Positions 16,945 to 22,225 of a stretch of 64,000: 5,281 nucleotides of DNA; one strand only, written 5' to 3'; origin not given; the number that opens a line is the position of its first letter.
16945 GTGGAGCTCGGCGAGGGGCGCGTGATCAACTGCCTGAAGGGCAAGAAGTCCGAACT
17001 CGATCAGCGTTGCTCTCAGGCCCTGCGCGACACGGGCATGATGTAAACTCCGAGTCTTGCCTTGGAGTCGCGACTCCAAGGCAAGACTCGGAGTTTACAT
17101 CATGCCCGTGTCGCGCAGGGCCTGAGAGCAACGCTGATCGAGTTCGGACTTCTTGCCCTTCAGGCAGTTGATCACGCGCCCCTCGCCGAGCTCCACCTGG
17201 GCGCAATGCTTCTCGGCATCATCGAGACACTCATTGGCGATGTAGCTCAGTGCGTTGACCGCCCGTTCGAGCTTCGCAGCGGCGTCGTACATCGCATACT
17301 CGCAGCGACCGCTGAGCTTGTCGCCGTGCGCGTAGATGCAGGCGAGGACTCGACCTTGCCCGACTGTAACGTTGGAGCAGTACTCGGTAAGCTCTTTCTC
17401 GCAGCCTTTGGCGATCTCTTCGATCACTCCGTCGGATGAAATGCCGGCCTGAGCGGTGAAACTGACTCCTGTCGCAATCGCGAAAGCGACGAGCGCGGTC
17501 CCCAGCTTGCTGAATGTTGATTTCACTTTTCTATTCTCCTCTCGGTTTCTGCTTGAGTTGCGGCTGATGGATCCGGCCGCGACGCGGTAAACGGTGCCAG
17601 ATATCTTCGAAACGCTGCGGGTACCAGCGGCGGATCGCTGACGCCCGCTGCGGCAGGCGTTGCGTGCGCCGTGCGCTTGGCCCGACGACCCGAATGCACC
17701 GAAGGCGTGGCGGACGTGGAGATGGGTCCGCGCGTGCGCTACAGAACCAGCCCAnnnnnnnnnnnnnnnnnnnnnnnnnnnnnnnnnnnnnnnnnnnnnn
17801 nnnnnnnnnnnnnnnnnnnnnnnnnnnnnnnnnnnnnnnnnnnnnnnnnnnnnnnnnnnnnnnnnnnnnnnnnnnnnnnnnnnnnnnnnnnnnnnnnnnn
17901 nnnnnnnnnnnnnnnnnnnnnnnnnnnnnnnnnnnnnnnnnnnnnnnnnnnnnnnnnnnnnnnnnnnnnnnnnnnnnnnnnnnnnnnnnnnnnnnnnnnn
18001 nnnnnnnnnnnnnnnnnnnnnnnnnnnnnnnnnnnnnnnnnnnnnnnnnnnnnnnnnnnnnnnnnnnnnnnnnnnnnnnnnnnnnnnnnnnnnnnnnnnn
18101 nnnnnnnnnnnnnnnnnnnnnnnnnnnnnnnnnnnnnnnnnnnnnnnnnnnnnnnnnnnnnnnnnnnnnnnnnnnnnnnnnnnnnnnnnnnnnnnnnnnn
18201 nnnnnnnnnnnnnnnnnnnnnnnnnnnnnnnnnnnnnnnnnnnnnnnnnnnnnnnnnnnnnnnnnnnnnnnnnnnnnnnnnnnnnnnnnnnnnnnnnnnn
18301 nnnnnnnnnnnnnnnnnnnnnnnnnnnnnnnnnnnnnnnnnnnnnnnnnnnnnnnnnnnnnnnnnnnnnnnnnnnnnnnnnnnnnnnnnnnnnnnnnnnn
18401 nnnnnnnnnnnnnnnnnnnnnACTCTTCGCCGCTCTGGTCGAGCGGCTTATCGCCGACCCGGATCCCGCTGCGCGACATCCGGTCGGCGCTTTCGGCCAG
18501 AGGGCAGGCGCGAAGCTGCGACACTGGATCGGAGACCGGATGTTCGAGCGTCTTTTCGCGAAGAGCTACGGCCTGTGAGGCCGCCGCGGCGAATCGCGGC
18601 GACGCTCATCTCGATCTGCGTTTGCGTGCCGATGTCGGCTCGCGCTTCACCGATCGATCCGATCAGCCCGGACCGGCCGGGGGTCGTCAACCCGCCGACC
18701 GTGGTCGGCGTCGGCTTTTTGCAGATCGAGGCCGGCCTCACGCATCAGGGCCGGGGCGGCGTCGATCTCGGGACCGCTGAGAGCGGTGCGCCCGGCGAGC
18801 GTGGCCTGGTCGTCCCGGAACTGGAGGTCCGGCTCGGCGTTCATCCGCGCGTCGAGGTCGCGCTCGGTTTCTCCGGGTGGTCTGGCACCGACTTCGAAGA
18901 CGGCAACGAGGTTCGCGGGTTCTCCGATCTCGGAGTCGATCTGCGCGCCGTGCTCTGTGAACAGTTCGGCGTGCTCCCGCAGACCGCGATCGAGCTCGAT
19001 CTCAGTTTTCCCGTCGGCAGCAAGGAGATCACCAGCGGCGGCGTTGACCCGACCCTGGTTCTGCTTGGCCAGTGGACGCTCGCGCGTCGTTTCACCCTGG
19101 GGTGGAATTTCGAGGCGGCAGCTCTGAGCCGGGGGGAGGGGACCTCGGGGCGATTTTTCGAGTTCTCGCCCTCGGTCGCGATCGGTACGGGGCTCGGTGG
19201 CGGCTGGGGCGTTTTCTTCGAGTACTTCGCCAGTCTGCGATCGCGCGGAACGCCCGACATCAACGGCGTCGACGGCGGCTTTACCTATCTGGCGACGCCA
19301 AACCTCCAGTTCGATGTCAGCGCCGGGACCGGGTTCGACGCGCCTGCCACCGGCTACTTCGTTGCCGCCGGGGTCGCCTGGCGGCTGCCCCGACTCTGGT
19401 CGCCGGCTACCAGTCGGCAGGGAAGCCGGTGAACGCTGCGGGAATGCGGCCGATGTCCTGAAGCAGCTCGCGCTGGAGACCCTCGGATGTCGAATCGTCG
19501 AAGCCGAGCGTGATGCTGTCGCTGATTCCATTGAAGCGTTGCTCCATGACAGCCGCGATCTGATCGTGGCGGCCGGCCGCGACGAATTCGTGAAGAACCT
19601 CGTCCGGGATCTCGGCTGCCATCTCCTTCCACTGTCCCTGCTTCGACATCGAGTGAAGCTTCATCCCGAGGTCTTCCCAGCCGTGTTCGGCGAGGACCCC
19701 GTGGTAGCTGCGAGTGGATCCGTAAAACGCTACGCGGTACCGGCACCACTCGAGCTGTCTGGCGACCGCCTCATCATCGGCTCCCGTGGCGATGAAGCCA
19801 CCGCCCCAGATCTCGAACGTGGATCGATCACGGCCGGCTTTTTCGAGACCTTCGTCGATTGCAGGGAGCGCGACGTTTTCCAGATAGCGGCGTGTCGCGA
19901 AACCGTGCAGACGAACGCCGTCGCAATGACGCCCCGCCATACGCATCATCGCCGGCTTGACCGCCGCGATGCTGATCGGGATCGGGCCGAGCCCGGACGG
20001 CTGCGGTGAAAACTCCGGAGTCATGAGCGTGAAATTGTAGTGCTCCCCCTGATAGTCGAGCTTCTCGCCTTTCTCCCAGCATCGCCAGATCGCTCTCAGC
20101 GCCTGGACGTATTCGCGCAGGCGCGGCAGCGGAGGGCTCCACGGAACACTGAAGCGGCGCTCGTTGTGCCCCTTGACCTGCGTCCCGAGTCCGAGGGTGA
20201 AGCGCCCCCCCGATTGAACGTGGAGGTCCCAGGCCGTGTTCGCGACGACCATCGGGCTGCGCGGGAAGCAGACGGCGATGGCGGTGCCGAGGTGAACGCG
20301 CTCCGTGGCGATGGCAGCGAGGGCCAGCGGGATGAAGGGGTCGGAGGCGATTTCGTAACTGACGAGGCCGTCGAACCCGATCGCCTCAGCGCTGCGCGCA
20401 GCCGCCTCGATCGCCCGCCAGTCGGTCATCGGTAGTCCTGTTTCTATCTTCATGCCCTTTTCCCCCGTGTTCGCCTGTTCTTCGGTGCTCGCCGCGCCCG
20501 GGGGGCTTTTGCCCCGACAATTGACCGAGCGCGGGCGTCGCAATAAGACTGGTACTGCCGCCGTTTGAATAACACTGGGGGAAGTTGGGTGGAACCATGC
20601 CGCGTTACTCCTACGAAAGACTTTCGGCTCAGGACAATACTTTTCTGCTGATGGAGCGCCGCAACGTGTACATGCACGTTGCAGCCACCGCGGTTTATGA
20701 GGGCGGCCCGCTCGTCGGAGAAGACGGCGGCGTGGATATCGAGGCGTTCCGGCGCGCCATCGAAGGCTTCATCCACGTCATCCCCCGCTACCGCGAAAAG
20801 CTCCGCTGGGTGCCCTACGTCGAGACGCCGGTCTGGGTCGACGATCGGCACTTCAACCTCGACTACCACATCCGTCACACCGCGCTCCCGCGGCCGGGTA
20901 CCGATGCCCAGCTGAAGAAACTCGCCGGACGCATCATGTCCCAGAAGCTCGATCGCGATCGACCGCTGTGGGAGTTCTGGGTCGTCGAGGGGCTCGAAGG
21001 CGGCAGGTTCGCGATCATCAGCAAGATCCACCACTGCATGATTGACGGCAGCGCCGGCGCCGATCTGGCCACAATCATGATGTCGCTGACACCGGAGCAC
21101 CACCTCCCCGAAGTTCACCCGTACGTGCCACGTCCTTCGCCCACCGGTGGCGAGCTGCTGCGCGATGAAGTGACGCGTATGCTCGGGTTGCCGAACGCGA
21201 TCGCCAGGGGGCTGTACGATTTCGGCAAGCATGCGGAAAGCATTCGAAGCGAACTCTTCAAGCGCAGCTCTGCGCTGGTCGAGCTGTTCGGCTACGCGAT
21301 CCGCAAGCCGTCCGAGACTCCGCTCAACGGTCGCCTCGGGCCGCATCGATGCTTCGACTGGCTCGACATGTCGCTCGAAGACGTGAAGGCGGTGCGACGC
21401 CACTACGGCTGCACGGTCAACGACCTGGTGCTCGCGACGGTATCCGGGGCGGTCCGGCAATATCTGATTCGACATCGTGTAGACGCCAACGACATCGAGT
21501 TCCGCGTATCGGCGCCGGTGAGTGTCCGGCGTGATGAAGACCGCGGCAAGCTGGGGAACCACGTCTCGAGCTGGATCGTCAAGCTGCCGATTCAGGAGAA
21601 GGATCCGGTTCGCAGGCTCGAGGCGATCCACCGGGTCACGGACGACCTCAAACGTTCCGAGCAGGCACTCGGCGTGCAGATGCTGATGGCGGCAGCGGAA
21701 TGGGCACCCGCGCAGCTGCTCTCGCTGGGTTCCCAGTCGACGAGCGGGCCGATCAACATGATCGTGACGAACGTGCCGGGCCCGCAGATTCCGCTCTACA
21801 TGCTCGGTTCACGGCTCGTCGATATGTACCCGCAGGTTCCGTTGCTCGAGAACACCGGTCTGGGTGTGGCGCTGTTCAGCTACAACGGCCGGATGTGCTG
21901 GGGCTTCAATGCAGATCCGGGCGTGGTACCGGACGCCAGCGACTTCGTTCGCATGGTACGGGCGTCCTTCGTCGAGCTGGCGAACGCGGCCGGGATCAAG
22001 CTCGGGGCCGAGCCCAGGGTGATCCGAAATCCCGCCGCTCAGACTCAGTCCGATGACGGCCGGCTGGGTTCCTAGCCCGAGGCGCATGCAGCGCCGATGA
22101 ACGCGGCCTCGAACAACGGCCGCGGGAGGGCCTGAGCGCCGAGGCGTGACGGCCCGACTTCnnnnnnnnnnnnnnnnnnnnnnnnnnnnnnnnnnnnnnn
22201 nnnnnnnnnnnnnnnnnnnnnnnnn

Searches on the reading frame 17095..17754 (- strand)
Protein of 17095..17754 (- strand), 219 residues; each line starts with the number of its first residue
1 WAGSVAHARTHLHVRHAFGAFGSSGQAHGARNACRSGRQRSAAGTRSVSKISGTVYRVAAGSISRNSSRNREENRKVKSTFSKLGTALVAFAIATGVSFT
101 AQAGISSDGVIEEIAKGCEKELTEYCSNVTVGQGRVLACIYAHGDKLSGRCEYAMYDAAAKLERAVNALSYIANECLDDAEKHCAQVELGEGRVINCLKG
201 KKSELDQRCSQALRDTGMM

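Call 28: search_protein_families(library=pfam, proteins=[window:17095-17754:-], max_evalue=0.00001)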
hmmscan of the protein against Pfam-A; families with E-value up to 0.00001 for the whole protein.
window:17095-17754:- (219 aa): 1 family
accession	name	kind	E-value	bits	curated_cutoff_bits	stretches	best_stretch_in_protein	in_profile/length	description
PF00839.22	Cys_rich_FGFR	-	5.2e-13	49.3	22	1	164-204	16-56/58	Cysteine rich repeat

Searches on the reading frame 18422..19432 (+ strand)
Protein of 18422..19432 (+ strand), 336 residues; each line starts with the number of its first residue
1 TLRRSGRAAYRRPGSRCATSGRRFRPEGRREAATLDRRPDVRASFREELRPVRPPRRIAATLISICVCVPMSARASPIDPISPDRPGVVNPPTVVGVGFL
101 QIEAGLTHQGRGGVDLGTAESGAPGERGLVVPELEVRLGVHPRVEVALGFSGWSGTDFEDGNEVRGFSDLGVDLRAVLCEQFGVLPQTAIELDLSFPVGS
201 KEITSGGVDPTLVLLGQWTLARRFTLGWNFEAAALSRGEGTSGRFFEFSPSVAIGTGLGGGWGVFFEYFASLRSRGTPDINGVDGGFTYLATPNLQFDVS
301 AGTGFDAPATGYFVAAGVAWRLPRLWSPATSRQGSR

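Call 28: search_protein_families(library=pfam, proteins=[window:18422-19432:+], max_evalue=0.00001)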
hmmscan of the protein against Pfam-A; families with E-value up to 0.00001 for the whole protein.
window:18422-19432:+ (336 aa): 1 family
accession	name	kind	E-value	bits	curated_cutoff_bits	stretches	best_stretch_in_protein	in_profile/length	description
PF13557.12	Phenol_MetA_deg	-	3.9e-14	53.7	22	1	84-322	2-242/242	Putative MetA-pathway of phenol degradation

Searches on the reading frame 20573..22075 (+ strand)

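Call 28: search_protein_families(library=pfam, proteins=[window:20573-22075:+], max_evalue=0.00001)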
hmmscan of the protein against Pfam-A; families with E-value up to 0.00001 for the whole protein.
window:20573-22075:+ (500 aa): 2 families
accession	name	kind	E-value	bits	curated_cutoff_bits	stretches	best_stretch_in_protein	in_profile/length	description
PF03007.21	WS_DGAT_cat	-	3.4e-65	220.9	23.6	1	17-286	1-263/263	Wax ester synthase/diacylglycerol acyltransferase catalytic domain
PF06974.18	WS_DGAT_C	-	1.5e-32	113.1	20.7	1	328-469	2-144/145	WS/DGAT C-terminal domain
